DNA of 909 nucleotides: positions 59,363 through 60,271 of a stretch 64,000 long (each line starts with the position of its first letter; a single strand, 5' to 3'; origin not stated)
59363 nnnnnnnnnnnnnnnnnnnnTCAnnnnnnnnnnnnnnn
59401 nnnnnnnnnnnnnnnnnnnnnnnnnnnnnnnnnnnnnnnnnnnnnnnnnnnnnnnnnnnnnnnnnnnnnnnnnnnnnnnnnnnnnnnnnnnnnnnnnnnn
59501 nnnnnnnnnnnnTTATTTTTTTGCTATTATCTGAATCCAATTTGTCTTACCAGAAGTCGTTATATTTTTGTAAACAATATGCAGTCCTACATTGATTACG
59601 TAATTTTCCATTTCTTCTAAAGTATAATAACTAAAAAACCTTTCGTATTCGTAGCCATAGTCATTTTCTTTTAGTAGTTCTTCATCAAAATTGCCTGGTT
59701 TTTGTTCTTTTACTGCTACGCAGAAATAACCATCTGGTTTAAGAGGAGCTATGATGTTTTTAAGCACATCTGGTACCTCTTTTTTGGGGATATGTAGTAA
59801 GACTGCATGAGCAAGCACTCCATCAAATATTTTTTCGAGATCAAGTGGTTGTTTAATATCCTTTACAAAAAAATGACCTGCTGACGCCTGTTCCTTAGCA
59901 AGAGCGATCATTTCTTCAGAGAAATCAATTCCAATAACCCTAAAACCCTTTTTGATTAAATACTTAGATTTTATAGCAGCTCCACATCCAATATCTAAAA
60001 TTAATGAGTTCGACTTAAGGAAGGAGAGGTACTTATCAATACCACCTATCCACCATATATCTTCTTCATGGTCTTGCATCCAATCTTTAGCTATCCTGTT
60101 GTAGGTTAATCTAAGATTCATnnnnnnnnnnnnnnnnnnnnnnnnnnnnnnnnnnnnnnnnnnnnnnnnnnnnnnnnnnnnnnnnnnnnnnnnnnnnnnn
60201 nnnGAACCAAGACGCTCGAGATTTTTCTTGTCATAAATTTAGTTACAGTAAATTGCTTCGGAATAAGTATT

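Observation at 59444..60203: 40-bp perfect direct repeats bracket a SAM-methyltransferase gene plus a relic mscL 3' end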

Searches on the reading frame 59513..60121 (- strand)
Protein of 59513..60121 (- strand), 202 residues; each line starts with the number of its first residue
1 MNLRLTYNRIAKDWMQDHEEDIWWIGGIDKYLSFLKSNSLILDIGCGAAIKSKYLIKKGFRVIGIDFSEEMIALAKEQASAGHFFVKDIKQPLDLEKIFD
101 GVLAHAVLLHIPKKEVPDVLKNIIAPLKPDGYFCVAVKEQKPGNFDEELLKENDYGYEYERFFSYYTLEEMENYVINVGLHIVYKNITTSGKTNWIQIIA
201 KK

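Call 7: search_protein_families(library=pfam, proteins=[window:59516-60121:-], max_evalue=0.01)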
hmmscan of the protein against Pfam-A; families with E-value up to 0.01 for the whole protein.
window:59516-60121:- (202 aa): 12 families
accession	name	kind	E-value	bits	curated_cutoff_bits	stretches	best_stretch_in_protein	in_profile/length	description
PF13489.12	Methyltransf_23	-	9.4e-17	61.7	27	1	29-183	14-162/164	Methyltransferase domain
PF13649.12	Methyltransf_25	-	1.2e-16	61.6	27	1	41-131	1-97/97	Methyltransferase domain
PF08241.18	Methyltransf_11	-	6.2e-16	59.3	21.2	1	42-134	1-94/95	Methyltransferase domain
PF13847.12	Methyltransf_31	-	1.2e-14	54.7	27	1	36-139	2-113/145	Methyltransferase domain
PF08242.18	Methyltransf_12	-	7.8e-13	49.4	30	1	42-133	1-98/98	Methyltransferase domain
PF03848.20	TehB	-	1.2e-07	31.8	20.4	1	39-135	32-132/193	Tellurite resistance protein TehB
PF02353.26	CMAS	-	6.8e-05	22.8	27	1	35-135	60-164/273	Mycolic acid cyclopropane synthetase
PF05401.17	NodS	-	0.00099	19.4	24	1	41-134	47-143/201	Nodulation protein S (NodS)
PF01135.25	PCMT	-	0.0022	18.3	20.3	1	30-79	67-118/210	Protein-L-isoaspartate(D-aspartate) O-methyltransferase (PCMT)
PF01209.24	Ubie_methyltran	-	0.004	17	20.1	0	35-83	45-96/233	ubiE/COQ5 methyltransferase family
PF05724.17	TPMT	-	0.0046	17.1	26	0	41-79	41-80/218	Thiopurine S-methyltransferase (TPMT)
PF05891.18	Methyltransf_PK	-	0.0076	16.2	27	0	36-146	54-172/218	AdoMet dependent proline di-methyltransferase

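Call 11: find_encoding_contigs(protein=window:59513-60121:-, flank=6000, max_places=10)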
Protein window:59513-60121:- (202 aa): 17 contigs read that carry it; 10 places shown.
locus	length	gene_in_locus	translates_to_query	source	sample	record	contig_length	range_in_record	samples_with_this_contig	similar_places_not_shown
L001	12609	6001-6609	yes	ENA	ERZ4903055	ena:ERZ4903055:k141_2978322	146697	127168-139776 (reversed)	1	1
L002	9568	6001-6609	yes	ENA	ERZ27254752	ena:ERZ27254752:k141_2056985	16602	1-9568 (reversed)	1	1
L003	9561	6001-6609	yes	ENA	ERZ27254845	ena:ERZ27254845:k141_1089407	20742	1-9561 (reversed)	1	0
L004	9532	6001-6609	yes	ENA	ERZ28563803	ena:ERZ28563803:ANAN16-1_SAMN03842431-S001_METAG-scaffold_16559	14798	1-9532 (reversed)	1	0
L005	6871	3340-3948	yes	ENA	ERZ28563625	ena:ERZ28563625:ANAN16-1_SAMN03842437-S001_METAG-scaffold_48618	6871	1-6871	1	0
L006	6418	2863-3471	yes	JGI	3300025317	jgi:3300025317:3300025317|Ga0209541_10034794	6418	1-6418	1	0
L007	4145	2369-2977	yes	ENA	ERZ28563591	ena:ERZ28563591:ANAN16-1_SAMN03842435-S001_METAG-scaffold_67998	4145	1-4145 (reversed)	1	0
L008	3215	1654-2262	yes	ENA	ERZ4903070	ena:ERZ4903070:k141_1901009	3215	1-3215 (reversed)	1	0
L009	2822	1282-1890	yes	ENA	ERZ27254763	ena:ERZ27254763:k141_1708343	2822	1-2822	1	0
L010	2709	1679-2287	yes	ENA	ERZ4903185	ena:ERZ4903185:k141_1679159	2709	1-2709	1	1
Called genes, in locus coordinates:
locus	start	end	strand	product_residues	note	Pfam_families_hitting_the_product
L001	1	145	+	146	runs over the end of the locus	PF00903:Glyoxalase, PF13669:Glyoxalase_4 (weak)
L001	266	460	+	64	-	-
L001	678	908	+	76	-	-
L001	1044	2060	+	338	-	PF01656:CbiA, PF02374:ArsA_ATPase, PF09140:MipZ (weak), PF10609:ParA (weak), PF13614:AAA_31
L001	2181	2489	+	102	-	-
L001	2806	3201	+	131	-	PF07883:Cupin_2, PF02311:AraC_binding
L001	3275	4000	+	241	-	PF00106:adh_short, PF08659:KR (weak), PF13561:adh_short_C2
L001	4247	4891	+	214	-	PF09851:SHOCT (weak)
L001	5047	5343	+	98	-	PF01741:MscL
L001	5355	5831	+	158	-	PF18931:DUF5680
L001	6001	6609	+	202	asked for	PF13489:Methyltransf_23, PF03848:TehB, PF13847:Methyltransf_31, PF08241:Methyltransf_11, PF08242:Methyltransf_12, PF13649:Methyltransf_25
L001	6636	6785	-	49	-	-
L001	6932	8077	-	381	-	PF00578:AhpC-TSA, PF08534:Redoxin, PF13905:Thioredoxin_8, PF17991:Thioredoxin_10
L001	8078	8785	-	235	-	PF02683:DsbD_TM, PF13386:DsbD_2 (weak)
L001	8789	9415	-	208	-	PF00578:AhpC-TSA, PF08534:Redoxin (weak), PF00085:Thioredoxin, PF13098:Thioredoxin_2 (weak)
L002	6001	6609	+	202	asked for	PF13489:Methyltransf_23, PF03848:TehB, PF13847:Methyltransf_31, PF08241:Methyltransf_11, PF08242:Methyltransf_12, PF13649:Methyltransf_25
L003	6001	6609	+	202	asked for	PF13489:Methyltransf_23, PF03848:TehB, PF13847:Methyltransf_31, PF08241:Methyltransf_11, PF08242:Methyltransf_12, PF13649:Methyltransf_25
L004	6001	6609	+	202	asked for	PF13489:Methyltransf_23, PF03848:TehB, PF13847:Methyltransf_31, PF08241:Methyltransf_11, PF08242:Methyltransf_12, PF13649:Methyltransf_25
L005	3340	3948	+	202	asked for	PF13489:Methyltransf_23, PF03848:TehB, PF13847:Methyltransf_31, PF08241:Methyltransf_11, PF08242:Methyltransf_12, PF13649:Methyltransf_25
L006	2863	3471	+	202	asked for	PF13489:Methyltransf_23, PF03848:TehB, PF13847:Methyltransf_31, PF08241:Methyltransf_11, PF08242:Methyltransf_12, PF13649:Methyltransf_25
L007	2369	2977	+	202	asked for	PF13489:Methyltransf_23, PF03848:TehB, PF13847:Methyltransf_31, PF08241:Methyltransf_11, PF08242:Methyltransf_12, PF13649:Methyltransf_25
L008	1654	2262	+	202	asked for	PF13489:Methyltransf_23, PF03848:TehB, PF13847:Methyltransf_31, PF08241:Methyltransf_11, PF08242:Methyltransf_12, PF13649:Methyltransf_25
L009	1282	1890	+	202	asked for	PF13489:Methyltransf_23, PF03848:TehB, PF13847:Methyltransf_31, PF08241:Methyltransf_11, PF08242:Methyltransf_12, PF13649:Methyltransf_25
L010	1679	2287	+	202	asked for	PF13489:Methyltransf_23, PF03848:TehB, PF13847:Methyltransf_31, PF08241:Methyltransf_11, PF08242:Methyltransf_12, PF13649:Methyltransf_25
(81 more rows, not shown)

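Call 21: find_homologous_proteins(query=window:59513-60121:-, max_evalue=1e-10)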
Query window:59513-60121:- (202 aa): 935 proteins with E <= 1e-10 among 1079 candidates; the best 120 are listed.
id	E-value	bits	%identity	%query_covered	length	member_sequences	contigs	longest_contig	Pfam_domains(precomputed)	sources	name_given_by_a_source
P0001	1.2e-121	422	100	93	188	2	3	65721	PF13847.13,PF13489.13,PF03848.21,PF13649.13,PF08241.19,PF08242.19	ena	-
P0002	5.7e-93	328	70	100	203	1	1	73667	PF13847.13,PF13489.13,PF03848.21,PF02353.27,PF13649.13,PF08241.19,PF08242.19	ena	-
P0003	2.0e-92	326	70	100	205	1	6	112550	PF13847.13,PF13489.13,PF08003.18,PF03848.21,PF02353.27,PF13649.13,PF08241.19,PF08242.19,PF05891.19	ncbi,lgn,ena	-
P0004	3.2e-92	326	71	100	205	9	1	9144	PF13847.13,PF13489.13,PF03848.21,PF13649.13,PF08241.19,PF08242.19,PF05891.19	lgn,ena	-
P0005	8.7e-91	321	71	100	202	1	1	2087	PF13847.13,PF13489.13,PF03848.21,PF02353.27,PF13649.13,PF08241.19,PF08242.19,PF05891.19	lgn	-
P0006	2.5e-90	320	69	100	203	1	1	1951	PF13847.13,PF13489.13,PF03848.21,PF13649.13,PF08241.19,PF08242.19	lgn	-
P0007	4.2e-90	319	69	99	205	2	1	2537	PF13847.13,PF13489.13,PF03848.21,PF02353.27,PF13649.13,PF01209.25,PF08241.19,PF08242.19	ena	-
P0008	5.8e-90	318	68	100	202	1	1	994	PF13847.13,PF13489.13,PF08003.18,PF03848.21,PF02353.27,PF13649.13,PF08241.19,PF08242.19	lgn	-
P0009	1.1e-89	318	68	100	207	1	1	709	PF13847.13,PF13489.13,PF03848.21,PF13649.13,PF08241.19,PF08242.19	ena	-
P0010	2.4e-89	316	68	100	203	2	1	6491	PF13847.13,PF13489.13,PF03848.21,PF13649.13,PF01209.25,PF08241.19,PF08242.19,PF05891.19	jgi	jgi:SAM-dependent methyltransferase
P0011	3.8e-89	316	68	100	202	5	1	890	PF13847.13,PF13489.13,PF03848.21,PF13649.13,PF08241.19,PF08242.19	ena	-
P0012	5.9e-89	315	70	100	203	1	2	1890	PF13847.13,PF13489.13,PF03848.21,PF02353.27,PF13649.13,PF08241.19,PF08242.19,PF05401.17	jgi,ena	jgi:SAM-dependent methyltransferase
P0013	9.4e-89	314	69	100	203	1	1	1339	PF13847.13,PF13489.13,PF03848.21,PF02353.27,PF13649.13,PF08241.19,PF08242.19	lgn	-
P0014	1.7e-87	310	68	100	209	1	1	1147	PF13847.13,PF13489.13,PF03848.21,PF13649.13,PF01739.25,PF01209.25,PF08241.19,PF08242.19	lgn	-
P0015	3.2e-87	309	67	100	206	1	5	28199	PF13847.13,PF13489.13,PF03848.21,PF13649.13,PF08241.19,PF08242.19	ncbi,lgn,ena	ncbi:MAG: class I SAM-dependent methyltransferase [Patescibacteria group bacterium]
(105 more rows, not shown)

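Call 22: find_encoding_contigs(protein=P0002, flank=4000, max_places=2)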
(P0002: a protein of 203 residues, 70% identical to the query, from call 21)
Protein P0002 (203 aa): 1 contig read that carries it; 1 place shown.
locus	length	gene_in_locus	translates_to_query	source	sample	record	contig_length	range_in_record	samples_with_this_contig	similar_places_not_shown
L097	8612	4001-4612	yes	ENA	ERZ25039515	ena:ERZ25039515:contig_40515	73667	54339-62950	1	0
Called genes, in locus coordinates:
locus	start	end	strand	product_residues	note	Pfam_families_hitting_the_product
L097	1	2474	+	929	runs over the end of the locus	PF02463:SMC_N (weak), PF13175:AAA_15 (faint), PF13476:AAA_23 (weak), PF13304:AAA_21 (weak)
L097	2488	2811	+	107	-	-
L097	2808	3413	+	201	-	-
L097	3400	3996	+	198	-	PF06821:Ser_hydrolase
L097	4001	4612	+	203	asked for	PF13489:Methyltransf_23, PF03848:TehB, PF02353:CMAS (weak), PF13847:Methyltransf_31, PF08241:Methyltransf_11, PF08242:Methyltransf_12, PF13649:Methyltransf_25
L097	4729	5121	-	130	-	-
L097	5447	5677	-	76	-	PF13730:HTH_36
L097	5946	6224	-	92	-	-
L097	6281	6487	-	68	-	PF12844:HTH_19 (weak), PF13443:HTH_26 (weak), PF13560:HTH_31, PF01381:HTH_3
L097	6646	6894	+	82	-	PF13560:HTH_31, PF12844:HTH_19, PF01381:HTH_3, PF13413:HTH_25 (weak)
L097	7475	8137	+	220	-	PF00239:Resolvase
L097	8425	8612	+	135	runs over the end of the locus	-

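Call 23: find_encoding_contigs(protein=P0003, flank=4000, max_places=3)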
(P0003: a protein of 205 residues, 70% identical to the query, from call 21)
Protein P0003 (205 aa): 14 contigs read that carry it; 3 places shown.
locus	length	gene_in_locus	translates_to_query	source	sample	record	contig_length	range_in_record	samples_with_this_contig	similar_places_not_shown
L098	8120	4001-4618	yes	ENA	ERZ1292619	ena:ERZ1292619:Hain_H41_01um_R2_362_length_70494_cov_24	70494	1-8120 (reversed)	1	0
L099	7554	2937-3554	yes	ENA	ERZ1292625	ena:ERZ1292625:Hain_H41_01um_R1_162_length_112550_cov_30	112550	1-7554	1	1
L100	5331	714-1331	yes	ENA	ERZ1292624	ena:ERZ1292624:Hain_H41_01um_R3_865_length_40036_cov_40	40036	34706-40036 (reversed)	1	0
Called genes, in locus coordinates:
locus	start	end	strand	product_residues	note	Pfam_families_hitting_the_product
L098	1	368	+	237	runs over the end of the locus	PF00535:Glycos_transf_2, PF10111:Glyco_tranf_2_2, PF13641:Glyco_tranf_2_3, PF13632:Glyco_trans_2_3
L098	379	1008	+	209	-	PF14360:PAP2_C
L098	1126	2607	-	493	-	PF00239:Resolvase, PF07508:Recombinase, PF13408:Zn_ribbon_recom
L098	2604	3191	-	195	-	-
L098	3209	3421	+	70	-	PF13560:HTH_31 (weak), PF12844:HTH_19, PF01381:HTH_3, PF13443:HTH_26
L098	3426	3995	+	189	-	-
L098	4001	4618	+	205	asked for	PF08003:Methyltransf_9 (weak), PF13489:Methyltransf_23, PF02353:CMAS (weak), PF03848:TehB, PF13847:Methyltransf_31, PF08241:Methyltransf_11, PF08242:Methyltransf_12, PF13649:Methyltransf_25, +1 more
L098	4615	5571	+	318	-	PF13651:EcoRI_methylase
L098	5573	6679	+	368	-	PF03235:GmrSD_N, PF01844:HNH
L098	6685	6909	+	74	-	-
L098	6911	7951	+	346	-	-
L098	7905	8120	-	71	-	?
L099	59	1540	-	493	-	PF00239:Resolvase, PF07508:Recombinase, PF13408:Zn_ribbon_recom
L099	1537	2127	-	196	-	-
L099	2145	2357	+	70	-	PF13560:HTH_31 (weak), PF12844:HTH_19, PF01381:HTH_3, PF13443:HTH_26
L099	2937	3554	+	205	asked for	PF08003:Methyltransf_9 (weak), PF13489:Methyltransf_23, PF02353:CMAS (weak), PF03848:TehB, PF13847:Methyltransf_31, PF08241:Methyltransf_11, PF08242:Methyltransf_12, PF13649:Methyltransf_25, +1 more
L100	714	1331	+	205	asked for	PF08003:Methyltransf_9 (weak), PF13489:Methyltransf_23, PF02353:CMAS (weak), PF03848:TehB, PF13847:Methyltransf_31, PF08241:Methyltransf_11, PF08242:Methyltransf_12, PF13649:Methyltransf_25, +1 more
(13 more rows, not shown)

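Call 24: find_encoding_contigs(protein=P0004, flank=4000, max_places=2)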
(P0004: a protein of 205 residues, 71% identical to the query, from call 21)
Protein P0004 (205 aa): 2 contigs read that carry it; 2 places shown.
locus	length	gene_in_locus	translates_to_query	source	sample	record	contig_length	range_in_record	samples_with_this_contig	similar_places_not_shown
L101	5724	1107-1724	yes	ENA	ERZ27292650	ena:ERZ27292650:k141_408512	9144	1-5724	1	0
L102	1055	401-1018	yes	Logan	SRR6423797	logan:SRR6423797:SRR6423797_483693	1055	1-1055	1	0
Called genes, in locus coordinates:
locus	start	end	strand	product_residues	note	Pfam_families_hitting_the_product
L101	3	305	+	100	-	?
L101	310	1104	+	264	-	PF09509:Hypoth_Ymh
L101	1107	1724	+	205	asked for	PF05891:Methyltransf_PK (weak), PF13489:Methyltransf_23, PF03848:TehB, PF13847:Methyltransf_31, PF08241:Methyltransf_11, PF08242:Methyltransf_12, PF13649:Methyltransf_25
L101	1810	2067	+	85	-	-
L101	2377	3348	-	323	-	-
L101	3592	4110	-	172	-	PF07963:N_methyl (weak)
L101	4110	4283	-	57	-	-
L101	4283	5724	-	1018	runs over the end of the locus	PF00133:tRNA-synt_1, PF09334:tRNA-synt_1g, PF06821:Ser_hydrolase (weak), PF13603:tRNA-synt_1_2, PF00133:tRNA-synt_1, PF09334:tRNA-synt_1g, PF08264:Anticodon_1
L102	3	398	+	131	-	?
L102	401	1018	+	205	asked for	PF05891:Methyltransf_PK (weak), PF13489:Methyltransf_23, PF03848:TehB, PF13847:Methyltransf_31, PF08241:Methyltransf_11, PF08242:Methyltransf_12, PF13649:Methyltransf_25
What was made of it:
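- Its homologues sit in islands with recombinases and restriction-modification genes (calls 22-24).
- Tried and rejected: They sit in islands with recombinases or restriction-modification genes (calls 21-24).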
